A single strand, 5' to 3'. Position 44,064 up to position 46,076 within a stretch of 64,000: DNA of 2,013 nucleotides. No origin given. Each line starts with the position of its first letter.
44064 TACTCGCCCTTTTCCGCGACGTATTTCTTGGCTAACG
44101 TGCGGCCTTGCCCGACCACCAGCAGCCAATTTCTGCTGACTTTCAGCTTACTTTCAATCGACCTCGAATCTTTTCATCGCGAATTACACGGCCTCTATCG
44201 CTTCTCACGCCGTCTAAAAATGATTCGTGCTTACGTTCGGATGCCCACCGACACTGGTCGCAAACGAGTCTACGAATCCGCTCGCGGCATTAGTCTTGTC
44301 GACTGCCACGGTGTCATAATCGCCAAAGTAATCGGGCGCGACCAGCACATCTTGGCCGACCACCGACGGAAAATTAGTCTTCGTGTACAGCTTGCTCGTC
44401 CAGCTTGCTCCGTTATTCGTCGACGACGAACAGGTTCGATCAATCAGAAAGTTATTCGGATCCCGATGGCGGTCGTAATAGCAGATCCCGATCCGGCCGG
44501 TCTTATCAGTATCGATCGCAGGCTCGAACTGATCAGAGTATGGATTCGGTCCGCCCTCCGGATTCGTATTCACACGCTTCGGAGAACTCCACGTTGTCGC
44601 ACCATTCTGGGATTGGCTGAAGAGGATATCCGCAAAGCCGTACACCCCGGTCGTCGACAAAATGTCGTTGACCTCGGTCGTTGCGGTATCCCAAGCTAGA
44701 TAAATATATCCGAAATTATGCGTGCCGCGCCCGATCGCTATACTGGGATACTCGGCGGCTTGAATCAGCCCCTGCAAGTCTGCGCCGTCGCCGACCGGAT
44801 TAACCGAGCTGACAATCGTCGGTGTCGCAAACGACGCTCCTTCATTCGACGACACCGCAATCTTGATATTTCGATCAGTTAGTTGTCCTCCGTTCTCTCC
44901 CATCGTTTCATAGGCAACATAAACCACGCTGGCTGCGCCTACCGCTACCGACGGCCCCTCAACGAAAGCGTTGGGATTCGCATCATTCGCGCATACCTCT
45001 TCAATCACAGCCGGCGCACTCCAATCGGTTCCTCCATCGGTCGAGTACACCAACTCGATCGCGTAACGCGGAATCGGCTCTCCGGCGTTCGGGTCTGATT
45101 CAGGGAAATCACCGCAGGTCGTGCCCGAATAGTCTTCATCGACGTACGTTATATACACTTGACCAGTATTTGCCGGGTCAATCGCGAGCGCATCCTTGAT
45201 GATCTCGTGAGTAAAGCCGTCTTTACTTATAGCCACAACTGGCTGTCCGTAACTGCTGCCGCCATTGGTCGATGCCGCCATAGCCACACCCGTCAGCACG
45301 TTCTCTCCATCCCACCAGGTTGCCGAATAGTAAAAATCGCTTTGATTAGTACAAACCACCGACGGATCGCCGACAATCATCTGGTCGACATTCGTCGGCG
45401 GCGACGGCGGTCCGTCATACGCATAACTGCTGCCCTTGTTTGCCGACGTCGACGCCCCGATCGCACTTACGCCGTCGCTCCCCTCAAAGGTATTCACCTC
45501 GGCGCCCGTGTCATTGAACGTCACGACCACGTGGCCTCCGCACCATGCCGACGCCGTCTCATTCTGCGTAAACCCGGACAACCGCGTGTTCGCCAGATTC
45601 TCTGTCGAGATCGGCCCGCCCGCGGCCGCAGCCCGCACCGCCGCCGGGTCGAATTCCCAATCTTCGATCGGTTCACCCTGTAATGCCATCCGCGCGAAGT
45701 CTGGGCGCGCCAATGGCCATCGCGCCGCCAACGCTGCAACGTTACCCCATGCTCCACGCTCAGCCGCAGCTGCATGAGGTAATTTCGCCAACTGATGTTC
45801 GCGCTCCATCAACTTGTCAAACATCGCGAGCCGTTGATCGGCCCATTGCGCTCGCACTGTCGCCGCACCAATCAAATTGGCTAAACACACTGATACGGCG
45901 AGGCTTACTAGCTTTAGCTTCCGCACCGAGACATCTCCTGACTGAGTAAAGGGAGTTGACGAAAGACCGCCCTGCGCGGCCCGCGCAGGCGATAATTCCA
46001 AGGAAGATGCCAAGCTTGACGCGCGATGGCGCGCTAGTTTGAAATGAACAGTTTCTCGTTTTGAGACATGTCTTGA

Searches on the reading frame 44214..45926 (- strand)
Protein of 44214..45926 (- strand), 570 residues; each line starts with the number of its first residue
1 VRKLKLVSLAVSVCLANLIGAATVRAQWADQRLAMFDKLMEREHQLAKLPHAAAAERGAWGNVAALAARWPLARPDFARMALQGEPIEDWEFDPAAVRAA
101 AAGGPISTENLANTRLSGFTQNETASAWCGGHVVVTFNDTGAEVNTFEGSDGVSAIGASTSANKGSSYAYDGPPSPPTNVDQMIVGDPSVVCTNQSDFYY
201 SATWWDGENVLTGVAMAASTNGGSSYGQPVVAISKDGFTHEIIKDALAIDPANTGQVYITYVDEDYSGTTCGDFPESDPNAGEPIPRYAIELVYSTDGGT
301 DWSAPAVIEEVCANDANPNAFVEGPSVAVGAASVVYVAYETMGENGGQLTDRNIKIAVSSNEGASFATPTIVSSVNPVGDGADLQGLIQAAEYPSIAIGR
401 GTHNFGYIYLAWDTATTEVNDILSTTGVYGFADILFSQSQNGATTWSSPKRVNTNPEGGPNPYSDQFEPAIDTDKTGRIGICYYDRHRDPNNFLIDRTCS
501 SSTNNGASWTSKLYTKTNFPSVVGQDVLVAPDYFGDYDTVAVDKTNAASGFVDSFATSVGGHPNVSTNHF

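Call 10: search_protein_families(library=pfam, proteins=[window:44214-45926:-], max_evalue=0.01)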
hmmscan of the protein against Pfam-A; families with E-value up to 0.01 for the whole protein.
window:44214-45926:- (570 aa): 1 family
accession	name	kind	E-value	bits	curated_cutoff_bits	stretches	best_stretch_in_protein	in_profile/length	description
PF13088.12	BNR_2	-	2.4e-05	24.3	31.4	0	293-401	189-272/277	BNR repeat-like domain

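Call 11: find_homologous_proteins(query=window:44214-45926:-)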
Query window:44214-45926:- (570 aa): 69 proteins with E <= 0.001 among 8000 candidates.
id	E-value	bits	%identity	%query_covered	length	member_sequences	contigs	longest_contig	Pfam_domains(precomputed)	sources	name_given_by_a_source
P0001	0.0e+0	1299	100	100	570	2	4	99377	-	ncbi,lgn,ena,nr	ncbi:MAG TPA: sialidase family protein [Candidatus Binataceae bacterium]|nr:sialidase family protein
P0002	0.0e+0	1080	84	97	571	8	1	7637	-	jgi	jgi:hypothetical protein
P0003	0.0e+0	1034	79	100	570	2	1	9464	-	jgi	-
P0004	0.0e+0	1014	78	100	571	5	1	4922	-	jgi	jgi:hypothetical protein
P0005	5.2e-278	941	72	100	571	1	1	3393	PF13088.13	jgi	jgi:hypothetical protein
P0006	1.0e-267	907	70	100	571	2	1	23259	-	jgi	-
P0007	5.4e-232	790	71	85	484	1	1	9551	-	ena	-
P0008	3.2e-180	619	51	100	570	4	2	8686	-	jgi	-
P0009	4.9e-175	601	53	96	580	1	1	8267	PF13088.13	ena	-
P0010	1.0e-172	594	51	100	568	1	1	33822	PF13088.13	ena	-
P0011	1.1e-171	590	50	100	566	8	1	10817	PF13088.13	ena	-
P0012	2.0e-171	590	51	97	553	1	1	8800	-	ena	-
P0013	5.6e-170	585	51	99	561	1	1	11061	PF13088.13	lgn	-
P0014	7.9e-169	581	50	97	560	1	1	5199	-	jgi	jgi:hypothetical protein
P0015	1.1e-168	580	50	96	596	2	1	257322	PF13088.13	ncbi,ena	-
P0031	5.4e-160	552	48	98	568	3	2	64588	PF13088.13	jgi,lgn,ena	-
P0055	3.9e-93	331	38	100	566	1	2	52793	PF13088.13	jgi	jgi:hypothetical protein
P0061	1.6e-52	197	32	79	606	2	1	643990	PF02012.27,PF13088.13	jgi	jgi:hypothetical protein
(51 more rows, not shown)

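Call 13: find_encoding_contigs(protein=P0006, flank=8000, max_places=3)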
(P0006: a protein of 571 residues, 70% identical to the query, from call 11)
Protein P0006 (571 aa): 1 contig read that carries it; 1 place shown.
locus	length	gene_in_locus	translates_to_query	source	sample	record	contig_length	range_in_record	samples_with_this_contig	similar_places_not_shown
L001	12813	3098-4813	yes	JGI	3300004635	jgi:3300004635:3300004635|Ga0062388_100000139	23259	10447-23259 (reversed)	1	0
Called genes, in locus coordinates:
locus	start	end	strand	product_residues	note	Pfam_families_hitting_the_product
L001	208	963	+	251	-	PF00561:Abhydrolase_1 (weak), PF07819:PGAP1 (weak)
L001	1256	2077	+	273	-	PF00378:ECH_1, PF16113:ECH_2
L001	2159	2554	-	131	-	-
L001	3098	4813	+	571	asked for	-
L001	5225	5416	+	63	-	PF04964:Flp_Fap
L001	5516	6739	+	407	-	PF01656:CbiA (weak)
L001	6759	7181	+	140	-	-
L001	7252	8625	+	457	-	PF00437:T2SSE, PF27713:UCP018868 (weak)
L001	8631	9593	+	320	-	PF00482:T2SSF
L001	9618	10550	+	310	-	PF00482:T2SSF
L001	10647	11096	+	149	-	PF00578:AhpC-TSA, PF08534:Redoxin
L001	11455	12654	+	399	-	PF00158:Sigma54_activat, PF14532:Sigma54_activ_2, PF00004:AAA (weak), PF07728:AAA_5 (weak), PF25601:AAA_lid_14, PF02954:HTH_8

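Call 14: find_encoding_contigs(protein=P0003, flank=8000, max_places=3)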
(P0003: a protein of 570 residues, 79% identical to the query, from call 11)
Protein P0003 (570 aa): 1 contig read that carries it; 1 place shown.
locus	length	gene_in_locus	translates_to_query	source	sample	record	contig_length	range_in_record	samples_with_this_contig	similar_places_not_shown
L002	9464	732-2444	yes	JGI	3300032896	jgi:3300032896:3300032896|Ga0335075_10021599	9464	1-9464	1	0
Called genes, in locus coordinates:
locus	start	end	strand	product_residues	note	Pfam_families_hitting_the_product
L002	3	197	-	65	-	?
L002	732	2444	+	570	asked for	-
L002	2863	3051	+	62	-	PF04964:Flp_Fap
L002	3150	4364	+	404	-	PF13614:AAA_31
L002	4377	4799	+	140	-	-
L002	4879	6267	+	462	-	PF00437:T2SSE, PF27713:UCP018868 (weak)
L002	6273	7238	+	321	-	PF00482:T2SSF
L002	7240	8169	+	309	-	PF00482:T2SSF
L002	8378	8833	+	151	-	PF00578:AhpC-TSA, PF08534:Redoxin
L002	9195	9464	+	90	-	?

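Call 15: find_encoding_contigs(protein=P0002, flank=8000, max_places=3)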
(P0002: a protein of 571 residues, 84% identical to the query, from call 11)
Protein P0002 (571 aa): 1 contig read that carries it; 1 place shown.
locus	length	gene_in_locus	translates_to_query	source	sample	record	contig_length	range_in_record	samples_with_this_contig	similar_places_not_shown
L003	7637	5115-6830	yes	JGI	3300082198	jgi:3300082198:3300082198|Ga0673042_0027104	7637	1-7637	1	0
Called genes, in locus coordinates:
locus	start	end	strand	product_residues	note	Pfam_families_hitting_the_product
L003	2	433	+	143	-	?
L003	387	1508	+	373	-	PF07167:PhaC_N (weak), PF00561:Abhydrolase_1, PF11339:DUF3141, PF12146:Hydrolase_4 (faint), PF12697:Abhydrolase_6 (weak)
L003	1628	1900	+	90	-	-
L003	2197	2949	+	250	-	PF07819:PGAP1 (faint), PF00561:Abhydrolase_1 (weak)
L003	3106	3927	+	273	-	PF00378:ECH_1, PF16113:ECH_2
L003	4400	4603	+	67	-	-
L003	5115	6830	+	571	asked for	-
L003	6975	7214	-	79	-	-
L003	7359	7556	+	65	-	PF04964:Flp_Fap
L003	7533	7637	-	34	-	?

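Call 16: find_encoding_contigs(protein=P0015, flank=8000, max_places=2)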
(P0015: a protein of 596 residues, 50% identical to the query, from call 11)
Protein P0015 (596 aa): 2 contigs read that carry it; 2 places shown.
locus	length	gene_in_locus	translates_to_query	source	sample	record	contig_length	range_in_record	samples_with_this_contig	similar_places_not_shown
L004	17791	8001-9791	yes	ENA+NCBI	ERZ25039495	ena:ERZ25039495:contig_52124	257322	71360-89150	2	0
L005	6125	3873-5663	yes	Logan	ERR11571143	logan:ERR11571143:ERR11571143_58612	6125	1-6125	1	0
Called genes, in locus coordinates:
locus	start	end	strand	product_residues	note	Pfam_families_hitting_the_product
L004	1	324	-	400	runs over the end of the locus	PF02771:Acyl-CoA_dh_N, PF02770:Acyl-CoA_dh_M, PF00441:Acyl-CoA_dh_1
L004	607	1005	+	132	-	PF00903:Glyoxalase, PF12681:Glyoxalase_2 (weak), PF13669:Glyoxalase_4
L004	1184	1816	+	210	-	-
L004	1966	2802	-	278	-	PF00561:Abhydrolase_1, PF12146:Hydrolase_4, PF12697:Abhydrolase_6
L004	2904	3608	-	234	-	PF00027:cNMP_binding, PF13545:HTH_Crp_2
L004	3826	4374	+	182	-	-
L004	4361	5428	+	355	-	PF00561:Abhydrolase_1, PF12146:Hydrolase_4 (weak), PF11339:DUF3141 (weak)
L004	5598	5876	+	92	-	-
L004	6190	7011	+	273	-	PF00378:ECH_1, PF16113:ECH_2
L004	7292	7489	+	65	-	-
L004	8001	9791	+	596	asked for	PF13088:BNR_2 (faint)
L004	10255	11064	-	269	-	PF13276:HTH_21, PF00665:rve, PF13683:rve_3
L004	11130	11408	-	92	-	PF01527:HTH_Tnp_1, PF13384:HTH_23 (weak)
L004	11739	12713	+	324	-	PF00482:T2SSF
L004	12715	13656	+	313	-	PF00482:T2SSF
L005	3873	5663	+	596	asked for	PF13088:BNR_2 (faint)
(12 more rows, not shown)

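Call 17: find_encoding_contigs(protein=P0031, flank=8000, max_places=2)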
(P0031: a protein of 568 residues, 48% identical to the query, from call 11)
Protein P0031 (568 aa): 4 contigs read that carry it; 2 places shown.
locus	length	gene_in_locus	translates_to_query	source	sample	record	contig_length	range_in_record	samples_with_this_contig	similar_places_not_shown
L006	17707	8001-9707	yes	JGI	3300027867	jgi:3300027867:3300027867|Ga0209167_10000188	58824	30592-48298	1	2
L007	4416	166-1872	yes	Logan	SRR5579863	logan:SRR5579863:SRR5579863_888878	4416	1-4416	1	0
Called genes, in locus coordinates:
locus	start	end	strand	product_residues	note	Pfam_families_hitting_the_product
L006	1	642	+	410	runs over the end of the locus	PF20706:GT4-conflict (faint), PF00534:Glycos_transf_1, PF13692:Glyco_trans_1_4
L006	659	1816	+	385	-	PF13439:Glyco_transf_4, PF13579:Glyco_trans_4_4 (weak), PF20706:GT4-conflict, PF00534:Glycos_transf_1, PF13692:Glyco_trans_1_4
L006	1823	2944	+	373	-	PF13439:Glyco_transf_4, PF13477:Glyco_trans_4_2 (weak), PF13579:Glyco_trans_4_4, PF20706:GT4-conflict (weak), PF00534:Glycos_transf_1, PF13692:Glyco_trans_1_4, PF13524:Glyco_trans_1_2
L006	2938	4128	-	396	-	-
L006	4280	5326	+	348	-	PF00296:Bac_luciferase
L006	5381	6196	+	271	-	PF00378:ECH_1, PF16113:ECH_2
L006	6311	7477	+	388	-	PF01717:Meth_synt_2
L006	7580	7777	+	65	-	-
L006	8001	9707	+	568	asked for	PF13088:BNR_2 (faint)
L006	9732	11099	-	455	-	PF00675:Peptidase_M16, PF05193:Peptidase_M16_C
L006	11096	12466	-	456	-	PF00675:Peptidase_M16, PF05193:Peptidase_M16_C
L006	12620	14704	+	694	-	PF00092:VWA (weak)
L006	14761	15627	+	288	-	PF05853:BKACE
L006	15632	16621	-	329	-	PF00106:adh_short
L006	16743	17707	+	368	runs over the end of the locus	PF10023:Aminopep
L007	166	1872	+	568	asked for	PF13088:BNR_2 (faint)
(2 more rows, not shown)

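Call 18: find_encoding_contigs(protein=P0055, flank=8000, max_places=2)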
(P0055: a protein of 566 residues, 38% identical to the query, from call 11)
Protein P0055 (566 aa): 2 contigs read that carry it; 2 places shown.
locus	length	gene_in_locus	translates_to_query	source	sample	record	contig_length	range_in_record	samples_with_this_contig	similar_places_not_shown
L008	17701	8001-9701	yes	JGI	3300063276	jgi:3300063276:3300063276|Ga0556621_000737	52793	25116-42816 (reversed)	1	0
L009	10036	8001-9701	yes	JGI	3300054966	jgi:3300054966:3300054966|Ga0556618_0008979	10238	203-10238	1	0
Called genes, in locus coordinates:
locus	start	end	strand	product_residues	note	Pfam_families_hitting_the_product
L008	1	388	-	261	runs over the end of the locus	PF01026:TatD_DNase, PF04909:Amidohydro_2 (faint)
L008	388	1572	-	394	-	-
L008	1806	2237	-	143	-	-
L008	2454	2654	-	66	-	-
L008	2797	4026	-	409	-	PF00291:PALP, PF01842:ACT, PF13291:ACT_4 (weak)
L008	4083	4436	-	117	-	-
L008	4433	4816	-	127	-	-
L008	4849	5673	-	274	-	PF13411:MerR_1 (weak), PF13428:TPR_14 (faint), PF13431:TPR_17 (faint), PF07719:TPR_2 (faint), PF13424:TPR_12 (faint), PF13432:TPR_16 (faint), PF14559:TPR_19 (weak), PF25064:ARM_TT21_5th (weak), +4 more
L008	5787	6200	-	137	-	PF00885:DMRL_synthase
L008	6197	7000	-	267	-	PF00977:His_biosynth, PF01207:Dus (faint), PF03060:NMO (faint)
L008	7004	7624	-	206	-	PF00117:GATase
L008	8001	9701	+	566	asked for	PF13088:BNR_2 (faint)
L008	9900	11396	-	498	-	PF07969:Amidohydro_3, PF01979:Amidohydro_1 (faint)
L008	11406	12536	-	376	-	PF01266:DAO, PF13450:NAD_binding_8 (weak)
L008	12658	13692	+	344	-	PF00296:Bac_luciferase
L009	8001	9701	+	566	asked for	PF13088:BNR_2 (faint)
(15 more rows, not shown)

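Call 19: find_encoding_contigs(protein=P0061, flank=8000, max_places=2)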
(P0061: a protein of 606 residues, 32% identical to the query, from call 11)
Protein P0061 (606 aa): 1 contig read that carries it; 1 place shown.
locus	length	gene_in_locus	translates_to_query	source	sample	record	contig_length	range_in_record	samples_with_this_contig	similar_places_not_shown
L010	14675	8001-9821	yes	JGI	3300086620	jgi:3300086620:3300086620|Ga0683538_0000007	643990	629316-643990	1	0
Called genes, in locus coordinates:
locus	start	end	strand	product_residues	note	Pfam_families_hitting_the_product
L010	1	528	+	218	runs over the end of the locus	PF00210:Ferritin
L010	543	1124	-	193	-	PF01965:DJ-1_PfpI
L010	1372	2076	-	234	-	PF01904:DUF72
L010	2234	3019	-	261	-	PF07224:Chlorophyllase, PF01738:DLH, PF12146:Hydrolase_4 (weak), PF00561:Abhydrolase_1 (weak), PF12697:Abhydrolase_6 (faint)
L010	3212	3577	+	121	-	PF03551:PadR, PF22194:WHD_F93 (weak)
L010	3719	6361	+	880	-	PF12704:MacB_PCD, PF02687:FtsX, PF12704:MacB_PCD, PF02687:FtsX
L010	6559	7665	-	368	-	PF00561:Abhydrolase_1, PF12146:Hydrolase_4 (faint), PF12697:Abhydrolase_6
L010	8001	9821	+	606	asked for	PF02012:BNR (faint), PF13088:BNR_2 (faint)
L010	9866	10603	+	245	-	-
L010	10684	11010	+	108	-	-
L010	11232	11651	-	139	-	-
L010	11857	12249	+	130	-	-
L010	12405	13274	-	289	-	PF18306:LDcluster4, PF03641:Lysine_decarbox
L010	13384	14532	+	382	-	-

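Call 24: search_solved_structures(query=A1, max_evalue=1, show_alignments=2)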
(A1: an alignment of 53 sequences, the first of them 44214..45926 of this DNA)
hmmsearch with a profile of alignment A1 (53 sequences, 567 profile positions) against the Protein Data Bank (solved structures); distinct sequences matched with E-value up to 1: 23.
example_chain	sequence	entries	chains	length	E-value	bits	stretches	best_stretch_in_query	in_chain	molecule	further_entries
6mrv_B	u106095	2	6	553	0.00035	22.8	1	319-455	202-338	Sialidase26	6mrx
4bbw_A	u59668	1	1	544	0.00065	21.9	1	391-455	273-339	SIALIDASE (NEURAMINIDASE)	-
6myv_A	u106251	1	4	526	0.00086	21.5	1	319-455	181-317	Sialidase26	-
4q6k_A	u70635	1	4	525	0.0062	18.7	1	391-456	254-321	BNR/Asp-box repeat protein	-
9db6_A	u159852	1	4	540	0.016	17.3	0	391-455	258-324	BNR/Asp-box repeat protein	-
4fj6_A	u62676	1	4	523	0.027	16.6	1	330-455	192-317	glycoside hydrolase family 33, candidate sialidase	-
8gn6_C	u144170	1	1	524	0.043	15.9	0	214-242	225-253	Sialidase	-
8gn6_A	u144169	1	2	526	0.043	15.9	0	214-242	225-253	Sialidase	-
8t26_A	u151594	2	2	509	0.05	15.7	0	213-242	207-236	Sialidase, putative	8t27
4x47_A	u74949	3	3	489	0.056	15.5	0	211-234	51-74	Anhydrosialidase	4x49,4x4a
8feb_A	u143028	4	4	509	0.056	15.5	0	214-242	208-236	Sialidase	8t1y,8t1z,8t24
4x6k_A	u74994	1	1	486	0.057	15.5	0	211-234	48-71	Anhydrosialidase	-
6mnj_A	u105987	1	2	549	0.12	14.4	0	429-456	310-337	Hz136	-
2bf6_A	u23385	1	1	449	0.22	13.6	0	429-452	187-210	EXO-ALPHA-SIALIDASE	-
2vk5_A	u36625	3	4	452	0.23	13.5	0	429-452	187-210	EXO-ALPHA-SIALIDASE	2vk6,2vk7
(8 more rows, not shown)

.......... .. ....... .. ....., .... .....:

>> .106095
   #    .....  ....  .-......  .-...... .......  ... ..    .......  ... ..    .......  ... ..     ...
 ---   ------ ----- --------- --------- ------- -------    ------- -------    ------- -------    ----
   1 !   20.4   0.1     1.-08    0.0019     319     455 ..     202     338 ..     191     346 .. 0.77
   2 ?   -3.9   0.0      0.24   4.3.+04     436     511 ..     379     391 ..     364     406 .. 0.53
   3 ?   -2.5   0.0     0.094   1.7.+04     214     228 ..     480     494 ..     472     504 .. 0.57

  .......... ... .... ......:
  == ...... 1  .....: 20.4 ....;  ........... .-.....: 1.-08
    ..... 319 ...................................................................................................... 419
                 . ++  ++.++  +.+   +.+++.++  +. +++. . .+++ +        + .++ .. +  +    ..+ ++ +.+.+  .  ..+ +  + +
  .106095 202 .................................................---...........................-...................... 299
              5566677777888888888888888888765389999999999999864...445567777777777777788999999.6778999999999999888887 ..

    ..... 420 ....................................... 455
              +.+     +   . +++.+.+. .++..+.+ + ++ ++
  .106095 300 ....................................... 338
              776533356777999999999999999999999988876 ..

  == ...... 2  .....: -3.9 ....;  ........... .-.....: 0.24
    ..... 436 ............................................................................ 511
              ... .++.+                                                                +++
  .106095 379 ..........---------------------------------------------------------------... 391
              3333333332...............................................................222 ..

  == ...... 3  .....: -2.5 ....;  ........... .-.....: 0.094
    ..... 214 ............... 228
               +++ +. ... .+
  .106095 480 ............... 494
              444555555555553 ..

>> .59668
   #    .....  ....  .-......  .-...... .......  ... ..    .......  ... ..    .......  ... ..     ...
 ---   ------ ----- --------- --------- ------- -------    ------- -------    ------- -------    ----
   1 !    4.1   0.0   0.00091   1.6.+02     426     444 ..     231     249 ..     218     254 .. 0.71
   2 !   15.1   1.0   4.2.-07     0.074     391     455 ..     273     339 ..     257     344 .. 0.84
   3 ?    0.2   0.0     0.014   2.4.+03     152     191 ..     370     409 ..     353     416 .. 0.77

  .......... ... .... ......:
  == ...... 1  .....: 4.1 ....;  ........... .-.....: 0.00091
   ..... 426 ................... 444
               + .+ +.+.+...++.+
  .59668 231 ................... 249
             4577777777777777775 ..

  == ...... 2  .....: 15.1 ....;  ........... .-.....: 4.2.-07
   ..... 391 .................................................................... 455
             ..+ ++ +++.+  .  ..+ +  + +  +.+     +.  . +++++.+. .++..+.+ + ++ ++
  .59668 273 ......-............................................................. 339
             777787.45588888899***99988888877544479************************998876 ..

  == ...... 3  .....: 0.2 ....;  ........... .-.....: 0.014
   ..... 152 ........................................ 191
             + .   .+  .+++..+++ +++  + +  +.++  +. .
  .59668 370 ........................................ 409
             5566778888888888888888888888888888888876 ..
